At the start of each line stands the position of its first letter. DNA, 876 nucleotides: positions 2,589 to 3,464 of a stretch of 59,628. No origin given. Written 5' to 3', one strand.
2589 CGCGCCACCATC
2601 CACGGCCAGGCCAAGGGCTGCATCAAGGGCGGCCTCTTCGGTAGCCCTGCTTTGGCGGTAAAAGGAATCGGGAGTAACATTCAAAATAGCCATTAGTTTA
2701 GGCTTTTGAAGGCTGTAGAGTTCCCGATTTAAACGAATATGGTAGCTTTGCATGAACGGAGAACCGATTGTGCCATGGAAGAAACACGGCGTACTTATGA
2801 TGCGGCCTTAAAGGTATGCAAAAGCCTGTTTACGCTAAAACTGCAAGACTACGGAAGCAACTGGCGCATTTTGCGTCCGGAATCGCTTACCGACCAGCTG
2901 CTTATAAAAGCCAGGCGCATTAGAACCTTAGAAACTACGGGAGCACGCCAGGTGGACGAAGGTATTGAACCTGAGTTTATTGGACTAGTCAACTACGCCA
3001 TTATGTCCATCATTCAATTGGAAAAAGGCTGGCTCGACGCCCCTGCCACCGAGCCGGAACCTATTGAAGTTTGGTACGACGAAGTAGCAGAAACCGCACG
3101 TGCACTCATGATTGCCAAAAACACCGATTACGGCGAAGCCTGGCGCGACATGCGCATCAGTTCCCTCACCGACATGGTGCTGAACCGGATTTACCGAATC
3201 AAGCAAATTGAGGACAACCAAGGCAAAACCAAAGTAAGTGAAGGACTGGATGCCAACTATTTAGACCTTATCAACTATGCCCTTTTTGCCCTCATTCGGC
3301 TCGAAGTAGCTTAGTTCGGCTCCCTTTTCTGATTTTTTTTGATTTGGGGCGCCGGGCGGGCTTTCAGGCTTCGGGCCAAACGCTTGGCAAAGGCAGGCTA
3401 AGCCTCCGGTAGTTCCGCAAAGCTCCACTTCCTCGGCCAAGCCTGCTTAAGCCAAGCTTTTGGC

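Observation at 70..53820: Family of about 10 long-hairpin intergenic elements with conserved structure and divergent sequence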

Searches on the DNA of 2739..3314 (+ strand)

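Call 72: search_with_rna_model(model_id=R1, sources=[L125, L126], max_evalue=1, filters=off)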
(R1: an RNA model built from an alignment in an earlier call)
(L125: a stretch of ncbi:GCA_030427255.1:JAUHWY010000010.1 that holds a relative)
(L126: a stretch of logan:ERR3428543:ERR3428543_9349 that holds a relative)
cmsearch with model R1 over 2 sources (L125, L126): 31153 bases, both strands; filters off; matches with E-value up to 1: 7.
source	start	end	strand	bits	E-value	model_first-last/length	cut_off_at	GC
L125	10604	10759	+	43.5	5e-08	1-158/158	no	0.6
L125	7324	7478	-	32.9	1e-05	1-158/158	no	0.68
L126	7208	7362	-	32.9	1e-05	1-158/158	no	0.68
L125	19843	20006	-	32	1.6e-05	1-158/158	no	0.61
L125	19889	19970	+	11.4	0.44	31-128/158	no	0.62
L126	10554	10577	+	11.1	0.52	67-90/158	no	0.54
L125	19226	19268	-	10.6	0.68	1-158/158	no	0.58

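Call 75: search_with_rna_model(model_id=R1, sources=[L127, L128], max_evalue=1, filters=off)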
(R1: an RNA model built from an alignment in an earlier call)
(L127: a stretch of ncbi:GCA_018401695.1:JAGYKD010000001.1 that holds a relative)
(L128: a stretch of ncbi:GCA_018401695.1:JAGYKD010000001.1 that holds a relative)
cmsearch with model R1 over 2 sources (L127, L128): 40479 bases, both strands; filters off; matches with E-value up to 1: 10.
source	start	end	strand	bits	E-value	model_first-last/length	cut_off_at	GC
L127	13267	13426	+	75.1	9.5e-15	1-158/158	no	0.7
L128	10794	10954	+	52.9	6.2e-10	1-158/158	no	0.63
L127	1885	2046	+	48.8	4.7e-09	1-158/158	no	0.62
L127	9803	9961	-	33.5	9.6e-06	1-158/158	no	0.65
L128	18332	18491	-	26.2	0.00038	1-158/158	no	0.65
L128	3489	3601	-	23.4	0.0015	18-141/158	no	0.73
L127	13268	13427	-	22.7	0.0021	1-158/158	no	0.7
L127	1892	2041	-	19.6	0.01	1-158/158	no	0.62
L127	9821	9941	+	19.5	0.01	1-158/158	no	0.68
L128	3494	3599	+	12.3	0.38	1-158/158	no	0.71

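Call 79: search_with_rna_model(model_id=R1, sources=[L129, L130, L131], max_evalue=1, filters=off)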
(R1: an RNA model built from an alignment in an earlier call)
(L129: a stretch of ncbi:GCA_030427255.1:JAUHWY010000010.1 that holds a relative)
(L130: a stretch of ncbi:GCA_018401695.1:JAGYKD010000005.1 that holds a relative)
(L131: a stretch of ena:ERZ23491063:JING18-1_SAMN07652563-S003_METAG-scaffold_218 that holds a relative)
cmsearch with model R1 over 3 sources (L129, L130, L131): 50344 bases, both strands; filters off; matches with E-value up to 1: 11.
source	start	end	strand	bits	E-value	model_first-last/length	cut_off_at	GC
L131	2651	2810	+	76.2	6.8e-15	1-158/158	no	0.68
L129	6089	6248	+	57.4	8e-11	1-158/158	no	0.62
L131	19278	19441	+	32.4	2.1e-05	1-158/158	no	0.6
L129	6292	6457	-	25.9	0.00053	1-158/158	no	0.57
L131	11923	12072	-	25.8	0.00055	1-158/158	no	0.63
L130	2397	2542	-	25.3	0.00072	1-158/158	no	0.63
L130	9766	9890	+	23.1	0.0021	17-142/158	no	0.61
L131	2649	2808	-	20.7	0.0072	1-158/158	no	0.67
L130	692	764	-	11.1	0.84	1-158/158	no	0.62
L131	12533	12597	+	11.1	0.85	1-158/158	no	0.65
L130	3006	3070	+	11.1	0.86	1-158/158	no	0.66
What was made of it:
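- Checked: 53425-53605 scores only marginally here (E = 0.89), but its ortholog in a relative scores E = 5e-4 (call 79).
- The junctions are stable across species (calls 72, 75, 79).
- Tried and rejected: None was found in JAUHWY, JAGYKD or JING18 (calls 72, 75, 79).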
